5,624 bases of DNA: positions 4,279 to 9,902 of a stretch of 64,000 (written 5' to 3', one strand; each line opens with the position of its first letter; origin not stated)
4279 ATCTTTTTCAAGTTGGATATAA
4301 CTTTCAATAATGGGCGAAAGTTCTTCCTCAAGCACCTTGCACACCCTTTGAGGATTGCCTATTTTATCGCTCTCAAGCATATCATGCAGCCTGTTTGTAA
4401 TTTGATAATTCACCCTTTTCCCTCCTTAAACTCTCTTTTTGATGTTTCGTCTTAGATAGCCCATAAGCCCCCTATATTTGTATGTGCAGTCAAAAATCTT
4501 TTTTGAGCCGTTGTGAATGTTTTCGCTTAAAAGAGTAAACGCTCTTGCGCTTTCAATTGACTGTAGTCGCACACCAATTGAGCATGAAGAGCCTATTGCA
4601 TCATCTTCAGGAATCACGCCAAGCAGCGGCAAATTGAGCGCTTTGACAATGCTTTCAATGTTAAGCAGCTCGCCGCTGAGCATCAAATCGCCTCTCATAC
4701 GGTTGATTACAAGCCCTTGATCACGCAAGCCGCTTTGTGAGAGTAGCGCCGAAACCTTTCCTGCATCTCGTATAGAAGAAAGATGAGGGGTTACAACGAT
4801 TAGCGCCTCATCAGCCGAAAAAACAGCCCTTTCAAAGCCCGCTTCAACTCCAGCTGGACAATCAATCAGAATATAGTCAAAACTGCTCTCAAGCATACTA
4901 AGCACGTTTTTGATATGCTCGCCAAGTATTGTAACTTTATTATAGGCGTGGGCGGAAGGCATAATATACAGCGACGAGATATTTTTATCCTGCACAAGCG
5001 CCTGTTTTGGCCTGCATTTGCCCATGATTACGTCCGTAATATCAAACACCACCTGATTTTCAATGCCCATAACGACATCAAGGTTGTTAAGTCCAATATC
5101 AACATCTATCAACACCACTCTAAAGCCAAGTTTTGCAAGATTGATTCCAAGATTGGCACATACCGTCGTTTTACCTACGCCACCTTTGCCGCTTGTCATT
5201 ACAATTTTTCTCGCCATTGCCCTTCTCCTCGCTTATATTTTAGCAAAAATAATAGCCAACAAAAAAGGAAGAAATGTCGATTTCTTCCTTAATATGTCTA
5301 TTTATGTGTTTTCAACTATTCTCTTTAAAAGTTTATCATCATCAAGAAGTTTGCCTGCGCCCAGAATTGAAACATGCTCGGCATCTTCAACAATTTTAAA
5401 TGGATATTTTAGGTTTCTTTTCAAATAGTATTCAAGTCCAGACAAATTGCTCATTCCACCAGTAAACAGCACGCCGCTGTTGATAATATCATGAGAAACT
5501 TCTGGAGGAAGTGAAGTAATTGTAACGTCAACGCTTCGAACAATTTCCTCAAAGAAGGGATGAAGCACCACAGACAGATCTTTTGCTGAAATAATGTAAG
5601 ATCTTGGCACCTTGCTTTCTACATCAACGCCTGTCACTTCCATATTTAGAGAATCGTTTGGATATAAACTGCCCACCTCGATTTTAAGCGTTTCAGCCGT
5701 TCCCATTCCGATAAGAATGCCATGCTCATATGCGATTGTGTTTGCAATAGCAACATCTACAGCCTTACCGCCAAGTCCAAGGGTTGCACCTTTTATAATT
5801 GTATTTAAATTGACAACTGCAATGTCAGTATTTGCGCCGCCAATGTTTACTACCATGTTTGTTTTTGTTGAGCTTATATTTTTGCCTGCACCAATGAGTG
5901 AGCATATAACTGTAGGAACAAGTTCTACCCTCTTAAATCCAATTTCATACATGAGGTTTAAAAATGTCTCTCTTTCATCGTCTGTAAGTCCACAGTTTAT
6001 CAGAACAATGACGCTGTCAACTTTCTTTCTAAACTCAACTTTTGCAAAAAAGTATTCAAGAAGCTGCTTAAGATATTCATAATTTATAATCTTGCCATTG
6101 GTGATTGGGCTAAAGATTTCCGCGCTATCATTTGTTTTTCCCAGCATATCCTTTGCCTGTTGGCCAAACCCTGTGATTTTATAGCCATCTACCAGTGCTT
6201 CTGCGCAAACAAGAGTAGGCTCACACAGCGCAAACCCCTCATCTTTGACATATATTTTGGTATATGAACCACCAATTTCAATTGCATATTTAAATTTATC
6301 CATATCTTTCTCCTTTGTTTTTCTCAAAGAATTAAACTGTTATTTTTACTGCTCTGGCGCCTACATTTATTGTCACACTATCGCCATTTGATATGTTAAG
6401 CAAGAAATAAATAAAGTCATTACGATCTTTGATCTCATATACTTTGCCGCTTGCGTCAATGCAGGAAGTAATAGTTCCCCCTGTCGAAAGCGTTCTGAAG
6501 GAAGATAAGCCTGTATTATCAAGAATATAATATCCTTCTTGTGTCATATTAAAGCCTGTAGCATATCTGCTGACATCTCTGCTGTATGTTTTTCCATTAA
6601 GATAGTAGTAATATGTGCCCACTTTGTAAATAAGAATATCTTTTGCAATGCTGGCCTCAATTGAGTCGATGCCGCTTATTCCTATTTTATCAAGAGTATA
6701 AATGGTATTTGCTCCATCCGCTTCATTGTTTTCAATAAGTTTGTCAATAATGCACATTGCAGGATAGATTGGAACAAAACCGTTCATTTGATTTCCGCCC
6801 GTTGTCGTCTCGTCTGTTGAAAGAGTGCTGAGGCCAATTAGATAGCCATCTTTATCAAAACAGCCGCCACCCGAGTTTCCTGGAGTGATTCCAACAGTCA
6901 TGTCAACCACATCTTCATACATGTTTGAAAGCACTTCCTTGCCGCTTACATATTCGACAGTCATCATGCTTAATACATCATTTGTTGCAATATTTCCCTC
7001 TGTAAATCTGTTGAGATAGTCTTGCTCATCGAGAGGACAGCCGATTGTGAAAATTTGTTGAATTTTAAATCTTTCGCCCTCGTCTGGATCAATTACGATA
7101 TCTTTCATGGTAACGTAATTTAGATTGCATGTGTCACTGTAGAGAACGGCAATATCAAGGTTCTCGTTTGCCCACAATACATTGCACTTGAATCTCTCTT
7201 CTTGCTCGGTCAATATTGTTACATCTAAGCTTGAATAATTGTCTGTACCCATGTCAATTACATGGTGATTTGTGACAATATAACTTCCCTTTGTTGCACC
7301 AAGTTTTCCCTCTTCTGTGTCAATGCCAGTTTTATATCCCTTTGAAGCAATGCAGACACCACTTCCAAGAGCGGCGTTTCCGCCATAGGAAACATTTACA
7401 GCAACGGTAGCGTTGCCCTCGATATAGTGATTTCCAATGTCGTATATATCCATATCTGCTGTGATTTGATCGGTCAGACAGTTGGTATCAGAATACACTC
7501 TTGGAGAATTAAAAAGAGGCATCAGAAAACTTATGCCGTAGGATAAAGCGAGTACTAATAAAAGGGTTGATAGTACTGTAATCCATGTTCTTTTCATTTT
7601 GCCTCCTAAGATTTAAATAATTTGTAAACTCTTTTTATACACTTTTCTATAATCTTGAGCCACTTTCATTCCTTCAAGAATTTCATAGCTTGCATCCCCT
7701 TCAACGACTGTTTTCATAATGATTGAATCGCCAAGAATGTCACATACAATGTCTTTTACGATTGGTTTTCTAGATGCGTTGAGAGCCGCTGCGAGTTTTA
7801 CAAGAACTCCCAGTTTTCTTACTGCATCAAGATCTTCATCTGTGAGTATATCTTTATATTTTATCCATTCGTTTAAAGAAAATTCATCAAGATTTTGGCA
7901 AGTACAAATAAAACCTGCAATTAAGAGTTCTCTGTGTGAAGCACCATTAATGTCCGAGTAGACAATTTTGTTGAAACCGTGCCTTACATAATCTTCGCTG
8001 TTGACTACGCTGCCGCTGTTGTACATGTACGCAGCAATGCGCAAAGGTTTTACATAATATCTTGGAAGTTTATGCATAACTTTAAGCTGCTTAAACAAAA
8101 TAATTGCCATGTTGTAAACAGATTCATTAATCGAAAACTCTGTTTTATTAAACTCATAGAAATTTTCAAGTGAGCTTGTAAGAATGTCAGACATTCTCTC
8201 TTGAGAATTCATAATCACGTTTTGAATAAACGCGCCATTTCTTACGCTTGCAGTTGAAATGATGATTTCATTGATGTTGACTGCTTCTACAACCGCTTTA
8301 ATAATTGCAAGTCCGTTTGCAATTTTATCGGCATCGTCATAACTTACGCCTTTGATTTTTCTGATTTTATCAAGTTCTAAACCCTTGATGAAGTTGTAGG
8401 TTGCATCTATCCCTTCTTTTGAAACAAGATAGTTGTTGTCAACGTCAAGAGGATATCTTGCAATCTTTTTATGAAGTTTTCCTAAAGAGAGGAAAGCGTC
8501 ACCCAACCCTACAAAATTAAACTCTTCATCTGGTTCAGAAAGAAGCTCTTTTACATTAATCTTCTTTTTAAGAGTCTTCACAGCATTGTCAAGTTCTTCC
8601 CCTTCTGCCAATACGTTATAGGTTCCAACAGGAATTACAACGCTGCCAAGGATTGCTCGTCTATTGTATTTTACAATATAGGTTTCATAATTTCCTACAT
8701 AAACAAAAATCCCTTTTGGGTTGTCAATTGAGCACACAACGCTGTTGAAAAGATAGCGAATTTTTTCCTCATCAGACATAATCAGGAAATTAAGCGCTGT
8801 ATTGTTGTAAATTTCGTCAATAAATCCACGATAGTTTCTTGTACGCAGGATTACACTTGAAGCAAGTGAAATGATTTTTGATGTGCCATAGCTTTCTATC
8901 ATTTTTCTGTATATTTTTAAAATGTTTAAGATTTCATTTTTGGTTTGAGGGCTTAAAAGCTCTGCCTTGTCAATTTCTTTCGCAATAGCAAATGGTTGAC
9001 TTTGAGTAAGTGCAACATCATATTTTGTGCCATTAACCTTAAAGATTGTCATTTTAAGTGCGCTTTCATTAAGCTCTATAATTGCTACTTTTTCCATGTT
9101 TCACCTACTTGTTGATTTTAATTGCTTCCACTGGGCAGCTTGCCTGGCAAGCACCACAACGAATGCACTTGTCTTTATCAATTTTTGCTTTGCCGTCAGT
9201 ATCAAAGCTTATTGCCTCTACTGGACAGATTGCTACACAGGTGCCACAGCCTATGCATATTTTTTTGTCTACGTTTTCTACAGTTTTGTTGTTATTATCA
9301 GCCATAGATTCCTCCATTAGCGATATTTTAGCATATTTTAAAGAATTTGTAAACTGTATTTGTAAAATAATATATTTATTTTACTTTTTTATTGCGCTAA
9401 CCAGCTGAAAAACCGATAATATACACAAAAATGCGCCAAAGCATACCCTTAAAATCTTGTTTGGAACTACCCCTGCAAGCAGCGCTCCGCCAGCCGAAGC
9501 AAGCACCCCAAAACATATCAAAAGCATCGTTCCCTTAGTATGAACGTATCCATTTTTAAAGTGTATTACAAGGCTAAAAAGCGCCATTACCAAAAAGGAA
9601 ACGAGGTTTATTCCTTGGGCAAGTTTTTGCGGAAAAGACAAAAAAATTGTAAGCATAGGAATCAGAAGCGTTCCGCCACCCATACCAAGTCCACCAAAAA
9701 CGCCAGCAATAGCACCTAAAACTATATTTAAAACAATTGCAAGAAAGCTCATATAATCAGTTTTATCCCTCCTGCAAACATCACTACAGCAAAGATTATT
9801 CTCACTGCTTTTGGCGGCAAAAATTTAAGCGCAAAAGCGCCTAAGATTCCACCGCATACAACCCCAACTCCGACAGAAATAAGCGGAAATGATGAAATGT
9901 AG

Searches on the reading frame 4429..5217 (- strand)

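Call 43: search_protein_families(library=pfam, proteins=[window:4429-5217:-], max_evalue=0.001)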
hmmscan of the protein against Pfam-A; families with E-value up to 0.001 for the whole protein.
window:4429-5217:- (263 aa): 9 families
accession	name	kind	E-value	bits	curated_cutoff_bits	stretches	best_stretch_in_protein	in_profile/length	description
PF13614.12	AAA_31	-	8.5e-24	84.9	27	1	3-149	2-154/177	AAA domain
PF01656.29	CbiA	-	2.9e-22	79.4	25.4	1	5-209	1-116/125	CobQ/CobB/MinD/ParA nucleotide binding domain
PF10609.15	ParA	-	4.8e-20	72.5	27.1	1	3-219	4-226/246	NUBPL iron-transfer P-loop NTPase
PF06564.18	CBP_BcsQ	-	1.7e-11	44.6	21.3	2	100-209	103-204/234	Cellulose biosynthesis protein BcsQ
PF09140.17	MipZ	-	7.9e-10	38.9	20.7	1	4-149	2-133/262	ATPase MipZ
PF02374.21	ArsA_ATPase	-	1.2e-09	38.2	24.3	1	4-40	2-38/305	Anion-transporting ATPase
PF00142.24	Fer4_NifH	-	7e-09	36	25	1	6-241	3-251/271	4Fe-4S iron sulfur cluster binding proteins, NifH/frxC family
PF13500.12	AAA_26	-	7e-05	23.2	27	0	138-208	131-194/198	AAA domain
PF16575.11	CLP1_P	-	0.00035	20.9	26.6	1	10-46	1-37/188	mRNA cleavage and polyadenylation factor CLP1 P-loop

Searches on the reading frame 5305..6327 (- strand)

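Call 43: search_protein_families(library=pfam, proteins=[window:5305-6327:-], max_evalue=0.001)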
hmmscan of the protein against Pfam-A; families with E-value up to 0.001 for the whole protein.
window:5305-6327:- (341 aa): 4 families
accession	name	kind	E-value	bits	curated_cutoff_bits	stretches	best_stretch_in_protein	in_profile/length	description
PF06723.19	MreB_Mbl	-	1.6e-68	231.4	27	1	14-334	4-325/327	MreB/Mbl protein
PF14450.12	FtsA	-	4.3e-10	40.5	31.8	1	158-315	1-112/127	Cell division protein FtsA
PF00022.25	Actin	-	7.5e-09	35.1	27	1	16-199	9-188/410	Actin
PF11104.14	PilM_2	-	5.8e-06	25.9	27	1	253-321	246-313/340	Type IV pilus assembly protein PilM;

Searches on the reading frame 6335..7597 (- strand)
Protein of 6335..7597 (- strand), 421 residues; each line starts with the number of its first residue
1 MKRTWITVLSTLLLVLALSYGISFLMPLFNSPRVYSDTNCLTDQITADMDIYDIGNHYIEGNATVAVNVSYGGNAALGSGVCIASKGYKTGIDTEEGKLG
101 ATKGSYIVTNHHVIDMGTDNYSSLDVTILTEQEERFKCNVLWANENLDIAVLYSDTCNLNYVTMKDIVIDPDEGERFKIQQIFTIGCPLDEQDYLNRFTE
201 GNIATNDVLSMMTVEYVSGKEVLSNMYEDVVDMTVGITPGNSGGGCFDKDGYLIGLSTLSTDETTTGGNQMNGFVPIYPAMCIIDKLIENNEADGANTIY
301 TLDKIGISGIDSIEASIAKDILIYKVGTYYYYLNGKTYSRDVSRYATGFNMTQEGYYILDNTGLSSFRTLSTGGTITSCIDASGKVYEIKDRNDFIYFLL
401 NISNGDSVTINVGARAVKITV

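Call 43: search_protein_families(library=pfam, proteins=[window:6335-7597:-], max_evalue=0.001)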
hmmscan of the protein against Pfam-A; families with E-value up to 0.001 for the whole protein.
window:6335-7597:- (421 aa): 2 families
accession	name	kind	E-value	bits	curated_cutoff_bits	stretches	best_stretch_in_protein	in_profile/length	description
PF13365.12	Trypsin_2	-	2e-16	61.5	27.6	1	78-256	1-144/144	Trypsin-like peptidase domain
PF00089.32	Trypsin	-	6.5e-06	26.6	20.6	1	105-278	35-214/220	Trypsin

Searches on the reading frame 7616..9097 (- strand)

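Call 43: search_protein_families(library=pfam, proteins=[window:7616-9097:-], max_evalue=0.001)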
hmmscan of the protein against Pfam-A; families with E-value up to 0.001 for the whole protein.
window:7616-9097:- (494 aa): 2 families
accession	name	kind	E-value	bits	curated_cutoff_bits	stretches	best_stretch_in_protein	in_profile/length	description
PF02541.22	Ppx-GppA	-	1.8e-17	64.1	27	1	31-292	15-280/285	Ppx/GppA phosphatase family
PF21447.3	Ppx-GppA_III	-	2.5e-05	24.6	27.3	1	320-448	16-141/177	Ppx/GppA phosphatase, domain III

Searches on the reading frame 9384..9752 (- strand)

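Call 43: search_protein_families(library=pfam, proteins=[window:9384-9752:-], max_evalue=0.001)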
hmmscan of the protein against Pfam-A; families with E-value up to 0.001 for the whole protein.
window:9384-9752:- (123 aa): 1 family
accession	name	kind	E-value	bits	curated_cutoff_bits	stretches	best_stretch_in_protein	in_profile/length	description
PF01925.25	TauE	-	2.6e-18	67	32.6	1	10-119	2-110/237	Sulfite exporter TauE/SafE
